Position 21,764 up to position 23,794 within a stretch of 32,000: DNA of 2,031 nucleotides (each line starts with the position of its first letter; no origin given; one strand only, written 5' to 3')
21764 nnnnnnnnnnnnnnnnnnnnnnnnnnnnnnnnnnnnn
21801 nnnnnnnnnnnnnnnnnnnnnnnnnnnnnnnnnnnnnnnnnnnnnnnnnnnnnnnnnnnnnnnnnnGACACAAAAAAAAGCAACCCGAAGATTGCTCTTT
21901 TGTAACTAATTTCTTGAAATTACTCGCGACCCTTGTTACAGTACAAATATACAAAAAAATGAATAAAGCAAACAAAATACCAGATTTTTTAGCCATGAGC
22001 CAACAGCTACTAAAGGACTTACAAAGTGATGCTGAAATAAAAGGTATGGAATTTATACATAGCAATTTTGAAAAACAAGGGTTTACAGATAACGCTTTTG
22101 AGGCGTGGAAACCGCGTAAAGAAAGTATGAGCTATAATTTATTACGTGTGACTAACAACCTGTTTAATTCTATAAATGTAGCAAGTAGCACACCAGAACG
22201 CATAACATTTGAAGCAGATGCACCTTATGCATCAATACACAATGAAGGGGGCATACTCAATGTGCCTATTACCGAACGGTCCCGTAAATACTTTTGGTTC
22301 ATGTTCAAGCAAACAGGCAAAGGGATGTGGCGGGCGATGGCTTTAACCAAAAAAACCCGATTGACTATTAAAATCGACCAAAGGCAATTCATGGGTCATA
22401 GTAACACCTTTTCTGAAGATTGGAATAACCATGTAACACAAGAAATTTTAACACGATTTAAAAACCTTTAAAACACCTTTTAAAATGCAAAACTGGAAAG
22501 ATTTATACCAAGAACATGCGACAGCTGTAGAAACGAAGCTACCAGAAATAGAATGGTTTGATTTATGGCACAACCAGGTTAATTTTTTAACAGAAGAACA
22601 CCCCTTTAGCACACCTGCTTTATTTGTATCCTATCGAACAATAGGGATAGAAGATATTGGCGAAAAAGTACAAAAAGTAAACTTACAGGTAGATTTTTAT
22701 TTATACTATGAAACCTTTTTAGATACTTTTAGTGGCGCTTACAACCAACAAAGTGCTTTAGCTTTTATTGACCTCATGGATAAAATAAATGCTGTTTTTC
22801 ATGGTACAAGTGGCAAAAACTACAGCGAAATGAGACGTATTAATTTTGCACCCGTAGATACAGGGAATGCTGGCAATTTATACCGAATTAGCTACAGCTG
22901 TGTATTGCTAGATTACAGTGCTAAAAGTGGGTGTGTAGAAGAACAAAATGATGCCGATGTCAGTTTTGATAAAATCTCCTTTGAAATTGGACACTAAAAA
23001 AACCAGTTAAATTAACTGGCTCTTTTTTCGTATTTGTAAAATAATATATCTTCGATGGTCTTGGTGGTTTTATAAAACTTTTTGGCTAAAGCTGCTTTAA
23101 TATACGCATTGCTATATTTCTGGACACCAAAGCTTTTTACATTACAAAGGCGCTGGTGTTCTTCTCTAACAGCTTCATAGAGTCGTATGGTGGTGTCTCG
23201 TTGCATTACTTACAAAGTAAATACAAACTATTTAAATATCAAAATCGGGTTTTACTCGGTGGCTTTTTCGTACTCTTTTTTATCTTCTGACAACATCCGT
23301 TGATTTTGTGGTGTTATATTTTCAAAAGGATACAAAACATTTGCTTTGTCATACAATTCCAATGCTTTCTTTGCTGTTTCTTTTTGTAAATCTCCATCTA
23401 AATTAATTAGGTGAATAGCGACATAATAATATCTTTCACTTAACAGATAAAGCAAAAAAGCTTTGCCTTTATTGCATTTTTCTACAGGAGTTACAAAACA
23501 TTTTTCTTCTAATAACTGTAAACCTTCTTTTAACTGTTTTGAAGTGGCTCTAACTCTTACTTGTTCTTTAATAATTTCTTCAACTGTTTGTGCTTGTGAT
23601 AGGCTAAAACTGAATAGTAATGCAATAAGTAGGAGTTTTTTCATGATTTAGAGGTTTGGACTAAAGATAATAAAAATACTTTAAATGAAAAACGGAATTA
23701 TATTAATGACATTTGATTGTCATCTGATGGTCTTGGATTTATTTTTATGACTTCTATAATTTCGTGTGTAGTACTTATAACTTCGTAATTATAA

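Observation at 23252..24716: AT-rich orphan island at the early/late junction: a 296-aa unknown protein plus a secreted protein (candidate exclusion or defence moron)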

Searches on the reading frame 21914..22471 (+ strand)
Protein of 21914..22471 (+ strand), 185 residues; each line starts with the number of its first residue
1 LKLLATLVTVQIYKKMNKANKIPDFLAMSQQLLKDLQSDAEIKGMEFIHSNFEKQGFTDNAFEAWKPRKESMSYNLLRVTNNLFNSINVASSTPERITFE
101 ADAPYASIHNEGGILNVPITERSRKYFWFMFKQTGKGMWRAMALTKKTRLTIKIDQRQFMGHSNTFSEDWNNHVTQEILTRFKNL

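Call 40: search_protein_families(library=pfam, proteins=[window:21914-22471:+], max_evalue=0.01)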
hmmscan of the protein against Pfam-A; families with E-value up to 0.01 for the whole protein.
window:21914-22471:+ (185 aa): 1 family
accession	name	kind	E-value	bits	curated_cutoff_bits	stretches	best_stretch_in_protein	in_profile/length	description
PF05069.18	Phage_tail_S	-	7.2e-05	23.1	24.3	1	51-174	38-143/148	Phage virion morphogenesis family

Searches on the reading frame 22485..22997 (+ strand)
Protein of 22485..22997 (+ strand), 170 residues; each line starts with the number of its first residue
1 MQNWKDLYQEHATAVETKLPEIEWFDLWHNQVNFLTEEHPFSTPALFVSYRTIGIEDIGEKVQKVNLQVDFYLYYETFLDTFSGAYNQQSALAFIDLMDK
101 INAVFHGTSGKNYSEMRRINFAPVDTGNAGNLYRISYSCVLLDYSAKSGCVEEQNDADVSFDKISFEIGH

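Call 40: search_protein_families(library=pfam, proteins=[window:22485-22997:+], max_evalue=0.01)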
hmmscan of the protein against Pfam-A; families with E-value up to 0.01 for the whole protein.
window:22485-22997:+ (170 aa): 0 families

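Call 42: find_related_loci(query=window:22485-22997:+, collection=viral_contigs, flank=6000)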
Query window:22485-22997:+ (170 aa) in viral_contigs; peptide patterns used: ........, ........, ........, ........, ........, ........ (x = any residue, [..] = any of these).
82 stretches matched a pattern; 15 encode a relative of the query (tblastn E <= 1e-3); 15 distinct loci.
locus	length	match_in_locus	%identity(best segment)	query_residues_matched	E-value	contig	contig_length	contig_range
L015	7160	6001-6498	86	1-166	1e-100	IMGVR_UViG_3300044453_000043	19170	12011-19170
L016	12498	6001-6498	86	1-166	1e-100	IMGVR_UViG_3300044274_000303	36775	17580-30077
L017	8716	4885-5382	86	1-166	1e-100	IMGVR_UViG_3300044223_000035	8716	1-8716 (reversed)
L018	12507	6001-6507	67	1-168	1e-78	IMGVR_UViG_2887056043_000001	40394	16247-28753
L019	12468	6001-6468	65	1-156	1e-71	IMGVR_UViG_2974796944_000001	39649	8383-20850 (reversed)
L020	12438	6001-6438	68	1-146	6e-70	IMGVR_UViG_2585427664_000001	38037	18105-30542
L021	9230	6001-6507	60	1-168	5e-68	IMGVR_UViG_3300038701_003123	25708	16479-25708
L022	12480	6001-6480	57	1-159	3e-63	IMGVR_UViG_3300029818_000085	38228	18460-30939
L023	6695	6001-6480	57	1-159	3e-63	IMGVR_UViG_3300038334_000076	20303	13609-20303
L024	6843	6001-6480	57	1-159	8e-63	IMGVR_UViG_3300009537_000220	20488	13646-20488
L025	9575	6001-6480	56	1-159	1e-62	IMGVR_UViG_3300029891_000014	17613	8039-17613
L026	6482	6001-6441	59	1-147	2e-61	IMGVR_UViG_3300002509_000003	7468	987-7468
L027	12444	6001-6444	57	1-148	8e-60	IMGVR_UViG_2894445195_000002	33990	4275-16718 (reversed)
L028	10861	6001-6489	53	1-168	5e-57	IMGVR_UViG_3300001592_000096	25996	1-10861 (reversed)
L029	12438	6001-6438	58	1-146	3e-59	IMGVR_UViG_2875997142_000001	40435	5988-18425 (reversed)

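Call 50: search_protein_families(library=pfam, proteins=[L016:7153-7740:-, L016:8872-9654:-, L016:9651-10262:-, L018:9384-10346:-, L018:9101-9397:-, L016:8401-8859:-, L022:6744-7616:-], max_evalue=0.01)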
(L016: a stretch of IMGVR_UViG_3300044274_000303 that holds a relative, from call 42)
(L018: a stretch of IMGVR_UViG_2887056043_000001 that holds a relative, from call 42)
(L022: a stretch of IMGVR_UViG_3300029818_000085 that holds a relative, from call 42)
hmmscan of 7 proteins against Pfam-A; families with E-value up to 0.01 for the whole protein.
L016:7153-7740:- (195 aa): 1 family
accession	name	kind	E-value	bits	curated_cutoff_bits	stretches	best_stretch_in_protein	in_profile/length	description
PF01694.28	Rhomboid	-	1.5e-17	64.6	22.6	1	39-175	4-136/143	Rhomboid domain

L016:8872-9654:- (260 aa): 1 family
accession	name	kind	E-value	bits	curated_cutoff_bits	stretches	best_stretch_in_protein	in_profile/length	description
PF02086.21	MethyltransfD12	-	5.6e-11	43.1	22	1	7-230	3-247/253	D12 class N6 adenine-specific DNA methyltransferase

L016:9651-10262:- (203 aa): 1 family
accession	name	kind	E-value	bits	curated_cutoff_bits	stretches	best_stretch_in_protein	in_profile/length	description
PF00145.23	DNA_methylase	-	3.3e-08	33.8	22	1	1-113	1-110/324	C-5 cytosine-specific DNA methylase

L018:9384-10346:- (320 aa): 1 family
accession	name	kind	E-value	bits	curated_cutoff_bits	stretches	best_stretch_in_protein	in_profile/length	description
PF00078.32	RVT_1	-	9.8e-20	71.6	29.6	1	71-267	3-205/205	Reverse transcriptase (RNA-dependent DNA polymerase)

L018:9101-9397:- (98 aa): 0 families

L016:8401-8859:- (152 aa): 0 families

L022:6744-7616:- (290 aa): 0 families

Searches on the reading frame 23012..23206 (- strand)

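Call 5: search_protein_families(library=pfam, proteins=[window:23012-23206:-], max_evalue=1)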
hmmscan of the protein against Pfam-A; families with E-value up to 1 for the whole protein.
window:23012-23206:- (64 aa): 0 families

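Call 6: search_protein_families(library=phrogs, proteins=[window:23012-23206:-], max_evalue=1)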
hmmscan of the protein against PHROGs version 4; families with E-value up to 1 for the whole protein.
window:23012-23206:- (64 aa): 2 families
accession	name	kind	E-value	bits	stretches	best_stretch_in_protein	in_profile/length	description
phrog_37529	-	unknown function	0.023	16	1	3-34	18-49/62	-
phrog_17682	-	unknown function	0.23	12.4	1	3-60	28-85/108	-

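Call 7: search_protein_families(library=padloc, proteins=[window:23012-23206:-], max_evalue=1)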
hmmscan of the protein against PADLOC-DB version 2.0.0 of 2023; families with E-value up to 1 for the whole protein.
window:23012-23206:- (64 aa): 0 families

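Call 10: search_protein_families(library=ncbifam, proteins=[window:23012-23206:-], max_evalue=1)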
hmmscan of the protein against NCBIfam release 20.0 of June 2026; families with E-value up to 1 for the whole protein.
window:23012-23206:- (64 aa): 0 families

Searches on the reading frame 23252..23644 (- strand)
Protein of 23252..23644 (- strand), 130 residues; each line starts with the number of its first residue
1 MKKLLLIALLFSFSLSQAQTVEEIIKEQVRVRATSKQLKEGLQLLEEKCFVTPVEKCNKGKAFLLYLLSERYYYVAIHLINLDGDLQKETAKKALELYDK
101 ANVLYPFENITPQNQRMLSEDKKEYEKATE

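Call 5: search_protein_families(library=pfam, proteins=[window:23252-23644:-], max_evalue=1)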
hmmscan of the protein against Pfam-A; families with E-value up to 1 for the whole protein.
window:23252-23644:- (130 aa): 0 families

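Call 6: search_protein_families(library=phrogs, proteins=[window:23252-23644:-], max_evalue=1)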
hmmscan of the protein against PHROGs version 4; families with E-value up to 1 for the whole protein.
window:23252-23644:- (130 aa): 0 families

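Call 7: search_protein_families(library=padloc, proteins=[window:23252-23644:-], max_evalue=1)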
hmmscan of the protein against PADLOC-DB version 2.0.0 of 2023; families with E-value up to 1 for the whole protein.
window:23252-23644:- (130 aa): 0 families

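Call 10: search_protein_families(library=ncbifam, proteins=[window:23252-23644:-], max_evalue=1)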
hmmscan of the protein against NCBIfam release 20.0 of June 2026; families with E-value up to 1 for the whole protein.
window:23252-23644:- (130 aa): 0 families

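Call 56: find_homologous_proteins(query=window:23252-23644:-, max_evalue=0.001)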
Query window:23252-23644:- (130 aa): 1 proteins with E <= 0.001 among 52 candidates.
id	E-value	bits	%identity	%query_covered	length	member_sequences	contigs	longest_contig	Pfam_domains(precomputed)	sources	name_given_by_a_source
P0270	1.7e-75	268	100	100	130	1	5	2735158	-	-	-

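Call 92: find_homologous_proteins(query=A5, max_evalue=0.001)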
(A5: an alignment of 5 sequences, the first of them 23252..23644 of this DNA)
Query A5 (5 sequences) (130 aa, profile of the alignment): 32 proteins with E <= 0.001 among 3900 candidates.
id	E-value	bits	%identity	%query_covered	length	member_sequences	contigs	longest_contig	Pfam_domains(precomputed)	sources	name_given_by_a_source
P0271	2.1e-60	220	37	97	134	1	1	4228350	-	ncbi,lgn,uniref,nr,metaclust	ncbi:hypothetical protein BN863_28760 [Formosa agariphila KMM 3901]|uniref:Uncharacterized protein n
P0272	4.4e-59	216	36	97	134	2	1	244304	-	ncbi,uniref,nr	ncbi:hypothetical protein [Yeosuana marina]|uniref:hypothetical protein n=1 Tax=Yeosuana marina TaxI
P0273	1.4e-58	214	39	96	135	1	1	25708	-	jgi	jgi:hypothetical protein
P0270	1.5e-54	201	100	100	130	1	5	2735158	-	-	-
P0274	3.3e-52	194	37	100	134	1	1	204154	-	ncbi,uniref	ncbi:hypothetical protein J1D01_10560 [Seonamhaeicola sp. NFXS20]|uniref:hypothetical protein n=1 Ta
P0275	5.6e-52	193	42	99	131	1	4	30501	-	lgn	-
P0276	1.0e-51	192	33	85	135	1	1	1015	-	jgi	-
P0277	1.6e-50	188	38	97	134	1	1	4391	-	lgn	-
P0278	3.0e-50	188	39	99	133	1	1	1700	-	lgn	-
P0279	2.1e-48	182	41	88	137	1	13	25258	-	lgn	-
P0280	5.8e-48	180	37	97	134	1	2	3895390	-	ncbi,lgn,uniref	ncbi:hypothetical protein [Formosa sp. A9]|uniref:hypothetical protein n=1 Tax=Formosa sp. A9 TaxID=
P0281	5.8e-48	180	40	100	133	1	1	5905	-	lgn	-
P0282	2.0e-47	178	35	97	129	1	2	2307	-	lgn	-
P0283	1.6e-46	175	39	79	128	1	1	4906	-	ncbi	ncbi:MAG: hypothetical protein QM486_11565 [Flavobacteriaceae bacterium]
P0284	2.9e-46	175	40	97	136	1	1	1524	-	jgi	jgi:hypothetical protein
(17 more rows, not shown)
